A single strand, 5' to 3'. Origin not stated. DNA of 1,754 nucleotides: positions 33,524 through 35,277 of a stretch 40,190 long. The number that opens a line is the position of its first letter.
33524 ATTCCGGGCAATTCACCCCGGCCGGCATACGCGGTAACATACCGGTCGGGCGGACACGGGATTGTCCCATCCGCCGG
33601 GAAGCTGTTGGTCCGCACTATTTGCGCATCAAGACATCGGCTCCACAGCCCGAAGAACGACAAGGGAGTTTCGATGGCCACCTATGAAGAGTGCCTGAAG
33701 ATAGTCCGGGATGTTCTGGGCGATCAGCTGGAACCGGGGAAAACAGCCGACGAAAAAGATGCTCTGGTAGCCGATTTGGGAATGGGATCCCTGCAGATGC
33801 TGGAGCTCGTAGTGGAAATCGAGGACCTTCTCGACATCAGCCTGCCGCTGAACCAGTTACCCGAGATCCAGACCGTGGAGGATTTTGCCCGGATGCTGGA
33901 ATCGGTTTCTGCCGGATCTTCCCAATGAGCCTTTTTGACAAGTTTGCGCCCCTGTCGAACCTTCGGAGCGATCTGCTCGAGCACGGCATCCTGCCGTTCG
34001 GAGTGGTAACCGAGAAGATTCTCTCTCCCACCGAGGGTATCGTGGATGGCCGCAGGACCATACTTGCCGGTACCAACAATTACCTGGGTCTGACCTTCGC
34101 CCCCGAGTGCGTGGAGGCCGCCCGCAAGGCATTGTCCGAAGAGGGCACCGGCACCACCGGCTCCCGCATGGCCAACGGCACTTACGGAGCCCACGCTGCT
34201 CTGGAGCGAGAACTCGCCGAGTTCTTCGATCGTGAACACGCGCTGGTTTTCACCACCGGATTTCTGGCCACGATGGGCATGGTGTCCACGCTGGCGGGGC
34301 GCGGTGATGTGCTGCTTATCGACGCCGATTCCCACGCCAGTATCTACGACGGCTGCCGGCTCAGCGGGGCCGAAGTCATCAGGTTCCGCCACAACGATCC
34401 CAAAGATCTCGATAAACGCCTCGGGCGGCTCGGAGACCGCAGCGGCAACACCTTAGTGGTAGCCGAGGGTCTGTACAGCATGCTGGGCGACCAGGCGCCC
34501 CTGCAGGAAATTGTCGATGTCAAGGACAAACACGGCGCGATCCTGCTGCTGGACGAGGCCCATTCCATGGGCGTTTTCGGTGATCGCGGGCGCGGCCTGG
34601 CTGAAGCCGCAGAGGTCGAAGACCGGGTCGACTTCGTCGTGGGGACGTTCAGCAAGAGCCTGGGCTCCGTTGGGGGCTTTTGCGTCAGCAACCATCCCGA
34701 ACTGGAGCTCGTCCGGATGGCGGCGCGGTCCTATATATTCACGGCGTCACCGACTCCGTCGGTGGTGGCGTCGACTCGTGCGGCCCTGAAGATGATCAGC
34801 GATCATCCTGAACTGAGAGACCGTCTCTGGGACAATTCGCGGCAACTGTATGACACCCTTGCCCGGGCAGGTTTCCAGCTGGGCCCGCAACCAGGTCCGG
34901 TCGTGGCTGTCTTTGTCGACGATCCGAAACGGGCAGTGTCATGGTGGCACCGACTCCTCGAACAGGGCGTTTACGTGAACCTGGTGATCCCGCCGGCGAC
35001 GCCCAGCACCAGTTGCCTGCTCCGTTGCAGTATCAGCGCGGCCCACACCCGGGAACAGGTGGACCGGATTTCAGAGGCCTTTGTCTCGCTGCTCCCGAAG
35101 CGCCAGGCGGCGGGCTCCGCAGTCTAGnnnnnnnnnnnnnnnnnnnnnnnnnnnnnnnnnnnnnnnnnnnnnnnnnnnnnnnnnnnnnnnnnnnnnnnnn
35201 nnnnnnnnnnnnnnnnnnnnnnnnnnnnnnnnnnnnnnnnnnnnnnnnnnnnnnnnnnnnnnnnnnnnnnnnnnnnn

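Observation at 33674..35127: Bona fide serine palmitoyltransferase with a translationally coupled dedicated ACP in a gammaproteobacterial-looking genome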

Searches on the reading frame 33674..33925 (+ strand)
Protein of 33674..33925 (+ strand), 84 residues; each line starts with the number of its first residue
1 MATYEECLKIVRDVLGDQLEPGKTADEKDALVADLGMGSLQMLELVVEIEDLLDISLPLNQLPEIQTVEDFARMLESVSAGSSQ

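Call 5: search_protein_families(library=pfam, proteins=[window:33674-33925:+], max_evalue=0.01)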
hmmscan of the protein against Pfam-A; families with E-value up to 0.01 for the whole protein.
window:33674-33925:+ (84 aa): 1 family
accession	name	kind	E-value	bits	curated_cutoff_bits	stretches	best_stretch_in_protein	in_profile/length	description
PF00550.31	PP-binding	-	1.9e-09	38.1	20.8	1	10-75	6-67/67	Phosphopantetheine attachment site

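Call 6: search_protein_families(library=ncbifam, proteins=[window:33674-33925:+], max_evalue=0.001)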
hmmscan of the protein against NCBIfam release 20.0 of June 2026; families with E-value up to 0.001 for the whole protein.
window:33674-33925:+ (84 aa): 10 families
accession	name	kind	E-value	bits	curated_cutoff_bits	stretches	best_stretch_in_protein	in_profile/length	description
NF002148.0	PRK00982.1-2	subfamily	3.8e-09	36.3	71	1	6-77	4-76/79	acyl carrier protein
TIGR00517.1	acyl_carrier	equivalog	1.2e-08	34.7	70.45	1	8-76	5-74/77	acyl carrier protein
NF002147.0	PRK00982.1-1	equivalog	5.3e-08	32.6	84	1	9-76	14-78/83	acyl carrier protein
NF002151.0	PRK00982.1-5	equivalog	7.2e-08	32.4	92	1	7-77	8-75/78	acyl carrier protein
NF002150.0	PRK00982.1-4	subfamily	1.1e-07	32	66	1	5-73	4-73/80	acyl carrier protein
NF040636.1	AcpM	exception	1.2e-07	31.7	146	1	9-80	12-80/93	meromycolate extension acyl carrier protein AcpM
NF006031.0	PRK08172.1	equivalog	2.2e-06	28.3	76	1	28-75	27-74/82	acyl carrier protein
NF009104.0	PRK12449.1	equivalog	4.8e-06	26.4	70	1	7-72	6-72/80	acyl carrier protein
NF002149.0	PRK00982.1-3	equivalog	6.3e-06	26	106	1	11-70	8-68/78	acyl carrier protein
NF005798.0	PRK07639.1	equivalog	0.00054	20.3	100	1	9-78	8-81/91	petrobactin biosynthesis protein AsbD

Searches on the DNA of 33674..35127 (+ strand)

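Call 20: search_dna_similar(query=window:33674-35127:+, collection=ecoli_genomes, mode=distant, max_rows=8, max_evalue=0.001)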
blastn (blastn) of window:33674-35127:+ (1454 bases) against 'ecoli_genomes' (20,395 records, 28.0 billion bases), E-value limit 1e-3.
Records with a match: 3590; places in all: 3591; records where one place covers at least 80% of the query: 0.
Genomes with a match: 3590 of 5426; with a place that covers at least 80% of the query: 0. Places per genome that has any: lowest 1, median 1, highest 2. On chromosomes: 3590 places; on plasmids: 1.
Best place of each record, by identity: 60-80% 3590.
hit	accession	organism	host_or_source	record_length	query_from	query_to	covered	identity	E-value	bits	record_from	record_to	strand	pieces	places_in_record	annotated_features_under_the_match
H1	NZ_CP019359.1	Escherichia coli strain XH990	Homo sapiens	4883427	471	1010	37%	65.0%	4e-20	109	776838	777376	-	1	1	spt: serine palmitoyltransferase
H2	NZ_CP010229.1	Escherichia coli strain S10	not applicable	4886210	471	1010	37%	65.0%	4e-20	109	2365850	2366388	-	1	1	spt: serine palmitoyltransferase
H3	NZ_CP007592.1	Escherichia coli O157:H16 strain Santai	duck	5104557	471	1010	37%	65.0%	4e-20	109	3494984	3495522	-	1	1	spt: serine palmitoyltransferase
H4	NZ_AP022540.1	Escherichia coli strain THO-010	Homo sapiens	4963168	471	1010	37%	65.0%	4e-20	109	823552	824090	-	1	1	spt: serine palmitoyltransferase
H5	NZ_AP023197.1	Escherichia coli strain TUM18780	Homo sapiens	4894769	471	1010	37%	65.0%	4e-20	109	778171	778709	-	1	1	spt: serine palmitoyltransferase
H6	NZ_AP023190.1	Escherichia coli strain TUM18530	Homo sapiens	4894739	471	1010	37%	65.0%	4e-20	109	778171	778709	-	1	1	spt: serine palmitoyltransferase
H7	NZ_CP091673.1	Escherichia coli strain KKo009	river water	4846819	471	1010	37%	65.0%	4e-20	109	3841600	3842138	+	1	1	spt: serine palmitoyltransferase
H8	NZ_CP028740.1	Escherichia coli strain A35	Rattus lutreola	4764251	471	1010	37%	65.0%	4e-20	109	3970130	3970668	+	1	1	spt: serine palmitoyltransferase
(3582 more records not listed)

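Call 21: get_annotated_region(hit=H1, flank=9000)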
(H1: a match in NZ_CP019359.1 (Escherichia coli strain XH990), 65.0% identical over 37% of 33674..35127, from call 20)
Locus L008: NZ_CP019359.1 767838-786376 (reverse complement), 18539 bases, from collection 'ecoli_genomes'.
description: Escherichia coli strain XH990 chromosome, complete genome
organism: Escherichia coli strain XH990 (NCBI taxid 562)
replicon: chromosome; assembly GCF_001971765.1
host: Homo sapiens; source: urine; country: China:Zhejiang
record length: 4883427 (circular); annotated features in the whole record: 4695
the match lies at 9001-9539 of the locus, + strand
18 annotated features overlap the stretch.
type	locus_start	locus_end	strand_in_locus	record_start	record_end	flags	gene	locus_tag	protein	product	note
CDS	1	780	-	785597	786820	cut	glcF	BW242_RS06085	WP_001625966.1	glycolate oxidase subunit GlcF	-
CDS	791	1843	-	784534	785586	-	glcE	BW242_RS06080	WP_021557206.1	glycolate oxidase subunit GlcE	-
CDS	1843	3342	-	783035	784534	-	glcD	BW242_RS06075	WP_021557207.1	glycolate oxidase subunit GlcD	-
CDS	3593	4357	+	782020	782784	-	glcC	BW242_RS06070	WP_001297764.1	transcriptional regulator GlcC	-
CDS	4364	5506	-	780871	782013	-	yghO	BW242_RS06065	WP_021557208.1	protein YghO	-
CDS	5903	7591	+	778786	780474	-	-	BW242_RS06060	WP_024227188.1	fatty acyl-AMP ligase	-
CDS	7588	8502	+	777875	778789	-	-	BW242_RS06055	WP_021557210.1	NAD-dependent epimerase/dehydratase family protein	-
CDS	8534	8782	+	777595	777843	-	-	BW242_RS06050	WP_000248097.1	acyl carrier protein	-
CDS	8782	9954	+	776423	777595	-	spt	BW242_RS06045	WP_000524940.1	serine palmitoyltransferase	-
CDS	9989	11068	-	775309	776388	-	lptG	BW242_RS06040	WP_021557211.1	LPS export ABC transporter permease LptG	-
CDS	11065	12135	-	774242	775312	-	lptF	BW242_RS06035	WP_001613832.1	LPS export ABC transporter permease LptF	-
CDS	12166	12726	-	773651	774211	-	-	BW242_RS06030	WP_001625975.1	YtfJ family protein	-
CDS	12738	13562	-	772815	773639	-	-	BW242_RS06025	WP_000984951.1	hypothetical protein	-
CDS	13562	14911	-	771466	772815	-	-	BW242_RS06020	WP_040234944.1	lipopolysaccharide biosynthesis protein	-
CDS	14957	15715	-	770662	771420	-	-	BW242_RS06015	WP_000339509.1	hypothetical protein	-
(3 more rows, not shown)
